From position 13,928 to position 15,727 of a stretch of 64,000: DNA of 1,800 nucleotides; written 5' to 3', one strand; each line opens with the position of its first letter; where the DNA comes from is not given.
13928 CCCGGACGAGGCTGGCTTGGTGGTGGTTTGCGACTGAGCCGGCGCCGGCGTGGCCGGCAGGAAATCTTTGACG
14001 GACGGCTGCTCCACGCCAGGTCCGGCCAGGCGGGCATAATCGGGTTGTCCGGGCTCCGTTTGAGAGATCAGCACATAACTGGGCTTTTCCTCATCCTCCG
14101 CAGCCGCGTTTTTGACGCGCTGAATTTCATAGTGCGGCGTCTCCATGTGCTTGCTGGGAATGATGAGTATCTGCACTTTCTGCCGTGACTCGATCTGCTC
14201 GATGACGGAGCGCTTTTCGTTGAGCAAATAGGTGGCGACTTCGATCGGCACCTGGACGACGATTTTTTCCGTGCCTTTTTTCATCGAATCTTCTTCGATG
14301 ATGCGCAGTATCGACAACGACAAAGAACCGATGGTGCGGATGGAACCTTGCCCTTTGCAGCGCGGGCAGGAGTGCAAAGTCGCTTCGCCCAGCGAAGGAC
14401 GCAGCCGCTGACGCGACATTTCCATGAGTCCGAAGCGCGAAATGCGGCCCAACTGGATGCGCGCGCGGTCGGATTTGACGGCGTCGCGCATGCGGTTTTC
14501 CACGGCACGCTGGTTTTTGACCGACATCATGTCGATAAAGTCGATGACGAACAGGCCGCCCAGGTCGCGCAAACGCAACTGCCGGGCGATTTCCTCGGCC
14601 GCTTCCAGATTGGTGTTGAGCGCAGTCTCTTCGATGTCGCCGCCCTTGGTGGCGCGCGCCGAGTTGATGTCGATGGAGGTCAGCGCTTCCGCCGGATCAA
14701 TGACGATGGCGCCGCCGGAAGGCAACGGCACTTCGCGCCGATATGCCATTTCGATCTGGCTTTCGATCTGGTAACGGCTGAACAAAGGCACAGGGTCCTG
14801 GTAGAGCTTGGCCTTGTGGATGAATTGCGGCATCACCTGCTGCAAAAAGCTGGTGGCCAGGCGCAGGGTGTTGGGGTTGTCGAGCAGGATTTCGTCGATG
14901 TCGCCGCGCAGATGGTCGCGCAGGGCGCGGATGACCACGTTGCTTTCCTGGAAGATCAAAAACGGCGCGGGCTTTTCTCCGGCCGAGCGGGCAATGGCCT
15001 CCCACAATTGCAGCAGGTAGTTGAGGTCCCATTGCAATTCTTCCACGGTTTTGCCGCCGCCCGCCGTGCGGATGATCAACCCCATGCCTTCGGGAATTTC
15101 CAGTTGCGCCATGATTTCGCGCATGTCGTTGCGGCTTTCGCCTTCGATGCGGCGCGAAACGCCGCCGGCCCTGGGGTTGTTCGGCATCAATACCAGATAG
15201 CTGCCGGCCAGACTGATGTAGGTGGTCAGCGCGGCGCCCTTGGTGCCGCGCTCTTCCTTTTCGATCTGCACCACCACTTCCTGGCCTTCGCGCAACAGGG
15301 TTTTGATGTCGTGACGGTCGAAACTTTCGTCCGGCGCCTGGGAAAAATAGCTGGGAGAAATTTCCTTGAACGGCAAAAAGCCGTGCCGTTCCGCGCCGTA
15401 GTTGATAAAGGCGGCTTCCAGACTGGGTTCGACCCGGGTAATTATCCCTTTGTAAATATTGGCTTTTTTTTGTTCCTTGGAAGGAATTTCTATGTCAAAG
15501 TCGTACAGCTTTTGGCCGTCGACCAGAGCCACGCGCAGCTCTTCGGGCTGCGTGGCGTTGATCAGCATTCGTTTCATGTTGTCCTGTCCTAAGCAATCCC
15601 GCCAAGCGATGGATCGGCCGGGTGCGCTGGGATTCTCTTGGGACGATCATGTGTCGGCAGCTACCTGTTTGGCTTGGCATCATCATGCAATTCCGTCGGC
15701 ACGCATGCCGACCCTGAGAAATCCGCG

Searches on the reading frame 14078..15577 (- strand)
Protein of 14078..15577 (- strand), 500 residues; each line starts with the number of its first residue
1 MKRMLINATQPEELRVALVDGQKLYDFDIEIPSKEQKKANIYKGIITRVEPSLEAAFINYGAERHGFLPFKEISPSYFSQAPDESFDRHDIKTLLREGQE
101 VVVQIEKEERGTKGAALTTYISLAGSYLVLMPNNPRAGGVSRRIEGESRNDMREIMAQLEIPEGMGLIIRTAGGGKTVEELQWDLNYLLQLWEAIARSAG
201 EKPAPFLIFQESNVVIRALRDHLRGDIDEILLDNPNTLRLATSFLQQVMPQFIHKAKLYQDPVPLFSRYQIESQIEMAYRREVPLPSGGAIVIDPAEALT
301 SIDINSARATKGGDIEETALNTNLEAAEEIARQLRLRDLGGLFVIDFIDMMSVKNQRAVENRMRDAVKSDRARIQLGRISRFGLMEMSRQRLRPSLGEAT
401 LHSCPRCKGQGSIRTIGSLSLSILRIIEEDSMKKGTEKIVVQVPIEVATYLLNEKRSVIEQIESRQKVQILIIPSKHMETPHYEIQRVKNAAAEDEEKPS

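Call 84: find_homologous_proteins(query=window:14078-15577:-, max_evalue=1e-50)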
Query window:14078-15577:- (500 aa): 8000 proteins with E <= 1e-50 among 8000 candidates; the best 120 are listed.
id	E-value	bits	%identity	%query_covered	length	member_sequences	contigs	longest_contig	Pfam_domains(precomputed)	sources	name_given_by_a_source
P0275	0.0e+0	1088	100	100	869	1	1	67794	PF10150.15,PF00575.30,PF20833.3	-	-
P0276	1.5e-274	929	84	99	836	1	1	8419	PF10150.15,PF00575.30,PF20833.3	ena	-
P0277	1.2e-272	922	84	99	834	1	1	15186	PF10150.15,PF00575.30,PF20833.3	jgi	jgi:ribonuclease E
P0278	1.9e-272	922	81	100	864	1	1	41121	PF10150.15,PF00575.30,PF20833.3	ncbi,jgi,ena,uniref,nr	ncbi:Rne/Rng family ribonuclease [Methylocaldum sp.]|uniref:Rne/Rng family ribonuclease n=1 Tax=Meth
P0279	6.7e-272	920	83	100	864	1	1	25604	PF10150.15,PF00575.30,PF20833.3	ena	-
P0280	8.8e-270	913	80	100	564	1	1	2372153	PF10150.15,PF00575.30,PF20833.3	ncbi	-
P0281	1.0e-269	913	84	99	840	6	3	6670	PF10150.15,PF00575.30,PF20833.3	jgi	jgi:ribonuclease E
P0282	2.3e-269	912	82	100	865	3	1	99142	PF10150.15,PF00575.30,PF20833.3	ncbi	-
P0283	4.4e-269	911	81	100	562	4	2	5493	PF10150.15,PF00575.30,PF20833.3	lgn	-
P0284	4.6e-269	911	81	100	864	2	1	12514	PF10150.15,PF00575.30,PF20833.3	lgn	-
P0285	5.0e-269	910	82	100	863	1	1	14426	PF10150.15,PF00575.30,PF20833.3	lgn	-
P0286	2.9e-268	908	84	98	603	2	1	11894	PF10150.15,PF00575.30,PF20833.3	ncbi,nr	ncbi:MAG TPA: Rne/Rng family ribonuclease, partial [Methylococcaceae bacterium]|nr:Rne/Rng family ri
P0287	3.4e-268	908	80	100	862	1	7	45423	PF10150.15,PF00575.30,PF20833.3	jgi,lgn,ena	-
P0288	5.4e-268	907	81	99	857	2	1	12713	PF10150.15,PF00575.30,PF20833.3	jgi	jgi:ribonuclease E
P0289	1.6e-267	906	80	100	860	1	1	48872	PF10150.15,PF00575.30,PF20833.3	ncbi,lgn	-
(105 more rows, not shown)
